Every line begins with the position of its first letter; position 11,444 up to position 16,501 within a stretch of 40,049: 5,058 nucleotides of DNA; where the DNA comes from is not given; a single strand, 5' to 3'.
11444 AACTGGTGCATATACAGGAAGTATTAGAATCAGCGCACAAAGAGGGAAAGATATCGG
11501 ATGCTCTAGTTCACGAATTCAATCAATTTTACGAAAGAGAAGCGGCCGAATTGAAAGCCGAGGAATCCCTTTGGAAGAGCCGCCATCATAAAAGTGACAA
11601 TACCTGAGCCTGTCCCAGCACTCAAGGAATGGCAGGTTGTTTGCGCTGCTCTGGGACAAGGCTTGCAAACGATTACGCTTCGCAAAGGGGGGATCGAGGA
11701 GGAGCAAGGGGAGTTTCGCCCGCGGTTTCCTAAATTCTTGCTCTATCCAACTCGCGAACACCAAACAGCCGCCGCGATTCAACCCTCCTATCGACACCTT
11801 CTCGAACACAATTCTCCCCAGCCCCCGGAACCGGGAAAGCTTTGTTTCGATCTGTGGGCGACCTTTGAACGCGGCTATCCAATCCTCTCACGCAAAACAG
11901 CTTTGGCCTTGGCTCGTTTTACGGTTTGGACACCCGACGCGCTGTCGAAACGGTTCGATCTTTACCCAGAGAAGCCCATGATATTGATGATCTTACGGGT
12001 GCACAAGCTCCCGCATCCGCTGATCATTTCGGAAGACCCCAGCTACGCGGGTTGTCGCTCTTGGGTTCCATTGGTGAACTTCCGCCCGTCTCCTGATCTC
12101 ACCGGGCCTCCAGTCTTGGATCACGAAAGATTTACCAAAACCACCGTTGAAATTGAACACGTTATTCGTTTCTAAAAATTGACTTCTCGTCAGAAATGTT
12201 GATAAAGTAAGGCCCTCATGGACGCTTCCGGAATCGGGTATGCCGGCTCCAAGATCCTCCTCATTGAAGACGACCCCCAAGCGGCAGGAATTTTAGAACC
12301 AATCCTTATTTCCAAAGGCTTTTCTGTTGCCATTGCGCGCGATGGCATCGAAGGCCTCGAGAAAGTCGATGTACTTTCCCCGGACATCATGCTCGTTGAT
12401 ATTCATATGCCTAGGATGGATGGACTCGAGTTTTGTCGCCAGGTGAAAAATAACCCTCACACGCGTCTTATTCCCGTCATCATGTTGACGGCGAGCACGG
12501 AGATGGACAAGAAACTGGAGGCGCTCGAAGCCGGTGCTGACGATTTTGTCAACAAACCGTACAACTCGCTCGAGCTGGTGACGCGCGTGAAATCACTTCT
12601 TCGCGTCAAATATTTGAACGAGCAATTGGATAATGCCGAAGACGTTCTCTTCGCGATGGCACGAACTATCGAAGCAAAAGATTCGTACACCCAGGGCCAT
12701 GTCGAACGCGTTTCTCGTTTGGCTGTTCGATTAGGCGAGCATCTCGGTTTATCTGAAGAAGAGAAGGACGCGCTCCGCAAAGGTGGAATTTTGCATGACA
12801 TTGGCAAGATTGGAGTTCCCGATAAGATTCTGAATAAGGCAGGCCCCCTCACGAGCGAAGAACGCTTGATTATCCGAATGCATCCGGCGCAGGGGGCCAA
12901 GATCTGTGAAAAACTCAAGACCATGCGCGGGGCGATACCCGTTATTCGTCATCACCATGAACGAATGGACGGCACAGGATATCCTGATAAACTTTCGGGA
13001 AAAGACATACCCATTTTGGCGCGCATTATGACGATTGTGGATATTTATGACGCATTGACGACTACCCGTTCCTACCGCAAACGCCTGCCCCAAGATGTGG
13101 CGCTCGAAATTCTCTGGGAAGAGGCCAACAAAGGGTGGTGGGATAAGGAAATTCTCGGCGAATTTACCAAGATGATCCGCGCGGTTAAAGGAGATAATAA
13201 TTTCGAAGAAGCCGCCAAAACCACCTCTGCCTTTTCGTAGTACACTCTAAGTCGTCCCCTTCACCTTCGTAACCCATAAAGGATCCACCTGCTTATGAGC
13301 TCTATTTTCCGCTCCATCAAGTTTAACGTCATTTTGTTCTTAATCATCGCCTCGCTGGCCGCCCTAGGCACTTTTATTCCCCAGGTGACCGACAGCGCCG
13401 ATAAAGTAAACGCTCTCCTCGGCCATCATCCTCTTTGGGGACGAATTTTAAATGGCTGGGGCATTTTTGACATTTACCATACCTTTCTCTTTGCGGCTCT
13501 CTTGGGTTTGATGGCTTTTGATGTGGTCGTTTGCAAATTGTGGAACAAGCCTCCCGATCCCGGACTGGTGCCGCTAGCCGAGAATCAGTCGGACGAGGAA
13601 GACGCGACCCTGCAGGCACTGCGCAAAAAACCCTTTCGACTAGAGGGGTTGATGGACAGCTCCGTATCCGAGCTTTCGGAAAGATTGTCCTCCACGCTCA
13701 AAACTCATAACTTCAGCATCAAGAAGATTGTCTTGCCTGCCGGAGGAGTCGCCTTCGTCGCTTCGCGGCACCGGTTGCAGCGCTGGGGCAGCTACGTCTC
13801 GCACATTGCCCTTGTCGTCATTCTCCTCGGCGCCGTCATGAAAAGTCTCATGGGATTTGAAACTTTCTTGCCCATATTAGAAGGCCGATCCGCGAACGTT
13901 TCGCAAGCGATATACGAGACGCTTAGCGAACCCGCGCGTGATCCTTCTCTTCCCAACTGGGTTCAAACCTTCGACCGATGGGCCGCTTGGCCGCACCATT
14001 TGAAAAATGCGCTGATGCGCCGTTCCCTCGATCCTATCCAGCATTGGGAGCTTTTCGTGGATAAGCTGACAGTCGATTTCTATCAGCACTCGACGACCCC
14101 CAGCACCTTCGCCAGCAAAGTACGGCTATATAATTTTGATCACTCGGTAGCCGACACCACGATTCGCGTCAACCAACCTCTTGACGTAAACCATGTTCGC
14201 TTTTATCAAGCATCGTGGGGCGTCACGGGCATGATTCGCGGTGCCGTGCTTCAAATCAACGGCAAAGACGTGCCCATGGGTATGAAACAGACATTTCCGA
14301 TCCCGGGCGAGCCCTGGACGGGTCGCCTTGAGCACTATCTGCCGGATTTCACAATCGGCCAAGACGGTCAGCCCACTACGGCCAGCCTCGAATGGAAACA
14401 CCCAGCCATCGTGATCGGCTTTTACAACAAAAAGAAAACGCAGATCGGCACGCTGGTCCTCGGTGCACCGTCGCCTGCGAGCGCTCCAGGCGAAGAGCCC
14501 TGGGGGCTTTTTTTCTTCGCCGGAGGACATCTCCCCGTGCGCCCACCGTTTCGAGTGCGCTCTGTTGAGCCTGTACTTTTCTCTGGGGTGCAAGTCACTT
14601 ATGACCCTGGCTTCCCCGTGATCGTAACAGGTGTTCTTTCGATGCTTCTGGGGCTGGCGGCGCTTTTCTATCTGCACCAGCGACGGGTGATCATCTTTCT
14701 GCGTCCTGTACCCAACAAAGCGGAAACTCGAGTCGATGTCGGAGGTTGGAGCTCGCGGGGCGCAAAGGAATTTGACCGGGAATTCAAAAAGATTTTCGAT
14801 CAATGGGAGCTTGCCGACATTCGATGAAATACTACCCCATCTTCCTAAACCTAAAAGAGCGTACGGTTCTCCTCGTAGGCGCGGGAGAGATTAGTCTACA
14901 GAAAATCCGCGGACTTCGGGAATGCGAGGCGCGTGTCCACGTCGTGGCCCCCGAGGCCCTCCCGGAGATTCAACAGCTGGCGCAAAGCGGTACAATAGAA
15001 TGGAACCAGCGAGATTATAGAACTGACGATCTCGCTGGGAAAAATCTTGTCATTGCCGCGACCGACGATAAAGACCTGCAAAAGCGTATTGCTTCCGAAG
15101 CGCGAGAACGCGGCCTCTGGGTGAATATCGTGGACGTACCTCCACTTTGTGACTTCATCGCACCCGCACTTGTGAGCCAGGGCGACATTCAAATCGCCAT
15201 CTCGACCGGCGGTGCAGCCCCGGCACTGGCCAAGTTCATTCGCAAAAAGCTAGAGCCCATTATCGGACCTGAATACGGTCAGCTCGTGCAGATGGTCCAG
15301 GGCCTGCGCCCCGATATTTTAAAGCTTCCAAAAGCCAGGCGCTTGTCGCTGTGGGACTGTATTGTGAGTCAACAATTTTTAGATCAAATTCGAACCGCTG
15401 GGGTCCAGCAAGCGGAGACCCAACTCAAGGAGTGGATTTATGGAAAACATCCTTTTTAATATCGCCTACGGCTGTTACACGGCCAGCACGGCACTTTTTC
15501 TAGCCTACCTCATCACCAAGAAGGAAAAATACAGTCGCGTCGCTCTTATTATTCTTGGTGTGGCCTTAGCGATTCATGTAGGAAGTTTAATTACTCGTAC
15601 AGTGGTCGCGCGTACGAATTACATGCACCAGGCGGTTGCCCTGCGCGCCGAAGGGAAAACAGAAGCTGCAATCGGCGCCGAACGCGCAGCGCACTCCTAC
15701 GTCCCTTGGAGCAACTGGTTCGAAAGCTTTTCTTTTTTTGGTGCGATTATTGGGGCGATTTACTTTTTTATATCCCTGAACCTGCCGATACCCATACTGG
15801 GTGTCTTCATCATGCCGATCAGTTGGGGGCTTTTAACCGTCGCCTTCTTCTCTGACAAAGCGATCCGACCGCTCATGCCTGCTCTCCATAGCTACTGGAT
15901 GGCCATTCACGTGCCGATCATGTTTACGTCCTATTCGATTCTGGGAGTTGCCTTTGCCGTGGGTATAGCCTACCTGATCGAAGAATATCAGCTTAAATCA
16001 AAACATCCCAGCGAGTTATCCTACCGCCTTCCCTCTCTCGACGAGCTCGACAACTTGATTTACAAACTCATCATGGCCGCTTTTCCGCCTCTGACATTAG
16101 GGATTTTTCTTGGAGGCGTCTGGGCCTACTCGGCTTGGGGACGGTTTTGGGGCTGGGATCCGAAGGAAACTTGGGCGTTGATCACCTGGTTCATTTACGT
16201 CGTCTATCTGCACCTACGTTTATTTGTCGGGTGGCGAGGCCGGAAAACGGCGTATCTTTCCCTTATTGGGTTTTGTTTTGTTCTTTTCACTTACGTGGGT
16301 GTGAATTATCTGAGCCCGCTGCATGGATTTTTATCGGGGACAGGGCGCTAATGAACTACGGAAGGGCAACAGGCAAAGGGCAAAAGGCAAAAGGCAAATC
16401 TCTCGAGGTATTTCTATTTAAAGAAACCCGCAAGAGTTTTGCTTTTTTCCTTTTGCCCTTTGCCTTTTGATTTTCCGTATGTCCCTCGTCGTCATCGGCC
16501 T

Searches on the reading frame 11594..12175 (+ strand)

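Call 8: search_protein_families(library=pfam, proteins=[window:11594-12175:+], max_evalue=0.001)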
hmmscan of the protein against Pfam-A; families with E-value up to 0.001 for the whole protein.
window:11594-12175:+ (193 aa): 1 family
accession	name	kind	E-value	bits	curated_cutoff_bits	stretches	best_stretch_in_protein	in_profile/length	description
PF08819.17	DUF1802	-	1.3e-48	165.6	25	1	9-183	1-171/174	Domain of unknown function (DUF1802)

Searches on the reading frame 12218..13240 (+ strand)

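Call 9: search_protein_families(library=pfam, proteins=[window:12218-13240:+], max_evalue=0.001)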
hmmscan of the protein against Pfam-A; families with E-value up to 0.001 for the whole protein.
window:12218-13240:+ (340 aa): 3 families
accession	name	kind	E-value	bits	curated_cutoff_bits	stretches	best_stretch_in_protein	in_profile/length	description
PF13487.12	HD_5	-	3.9e-43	147.6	27.2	1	147-312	3-170/170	HD domain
PF00072.30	Response_reg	-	6e-29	100.9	30.2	1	13-125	1-111/111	Response regulator receiver domain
PF01966.28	HD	-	5e-21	75.6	22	1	160-279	3-115/116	HD domain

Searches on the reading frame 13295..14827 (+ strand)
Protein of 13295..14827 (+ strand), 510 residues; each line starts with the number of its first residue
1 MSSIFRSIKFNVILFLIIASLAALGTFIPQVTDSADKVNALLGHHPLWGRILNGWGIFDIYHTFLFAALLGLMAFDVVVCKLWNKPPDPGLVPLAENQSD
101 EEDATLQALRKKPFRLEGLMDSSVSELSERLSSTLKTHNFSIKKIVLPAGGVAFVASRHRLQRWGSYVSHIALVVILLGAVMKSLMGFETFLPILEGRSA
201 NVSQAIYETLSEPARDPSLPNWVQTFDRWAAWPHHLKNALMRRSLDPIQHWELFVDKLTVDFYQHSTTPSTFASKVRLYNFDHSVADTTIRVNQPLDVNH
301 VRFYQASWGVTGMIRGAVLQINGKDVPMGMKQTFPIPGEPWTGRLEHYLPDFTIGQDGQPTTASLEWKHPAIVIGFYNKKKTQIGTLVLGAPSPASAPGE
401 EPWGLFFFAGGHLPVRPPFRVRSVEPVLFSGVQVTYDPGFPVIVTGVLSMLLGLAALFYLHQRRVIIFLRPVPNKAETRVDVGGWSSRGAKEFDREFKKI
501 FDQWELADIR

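Call 9: search_protein_families(library=pfam, proteins=[window:13295-14827:+], max_evalue=0.001)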
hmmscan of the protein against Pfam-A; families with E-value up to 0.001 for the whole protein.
window:13295-14827:+ (510 aa): 1 family
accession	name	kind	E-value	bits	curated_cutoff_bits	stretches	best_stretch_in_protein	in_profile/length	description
PF05140.19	ResB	-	1.9e-59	202.2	24.6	2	9-339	2-291/486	ResB-like family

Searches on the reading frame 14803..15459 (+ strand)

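Call 9: search_protein_families(library=pfam, proteins=[window:14803-15459:+], max_evalue=0.001)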
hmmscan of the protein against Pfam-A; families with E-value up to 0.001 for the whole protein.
window:14803-15459:+ (218 aa): 2 families
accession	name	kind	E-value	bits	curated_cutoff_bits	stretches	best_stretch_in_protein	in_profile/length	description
PF13241.12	NAD_binding_7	-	7.9e-34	116.8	22.1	1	13-122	1-104/104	Putative NAD(P)-binding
PF14824.11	Sirohm_synth_M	-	3.2e-10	39.8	25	1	126-151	1-26/28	Sirohaem biosynthesis protein central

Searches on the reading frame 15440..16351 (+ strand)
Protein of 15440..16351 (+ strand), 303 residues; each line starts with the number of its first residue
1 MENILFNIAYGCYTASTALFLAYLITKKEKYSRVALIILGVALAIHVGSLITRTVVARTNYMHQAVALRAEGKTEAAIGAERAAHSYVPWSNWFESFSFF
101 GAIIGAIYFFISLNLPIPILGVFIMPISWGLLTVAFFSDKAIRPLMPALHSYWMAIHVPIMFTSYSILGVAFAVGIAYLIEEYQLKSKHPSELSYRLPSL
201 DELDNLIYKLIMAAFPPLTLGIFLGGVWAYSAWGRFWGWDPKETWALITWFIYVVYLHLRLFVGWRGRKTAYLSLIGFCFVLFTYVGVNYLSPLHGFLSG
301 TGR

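Call 9: search_protein_families(library=pfam, proteins=[window:15440-16351:+], max_evalue=0.001)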
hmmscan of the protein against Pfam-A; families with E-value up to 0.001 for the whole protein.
window:15440-16351:+ (303 aa): 1 family
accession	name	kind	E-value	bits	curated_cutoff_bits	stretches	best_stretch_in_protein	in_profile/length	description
PF01578.25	Cytochrom_C_asm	-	3.5e-51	174.3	29.9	1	90-292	1-208/212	Cytochrome C assembly protein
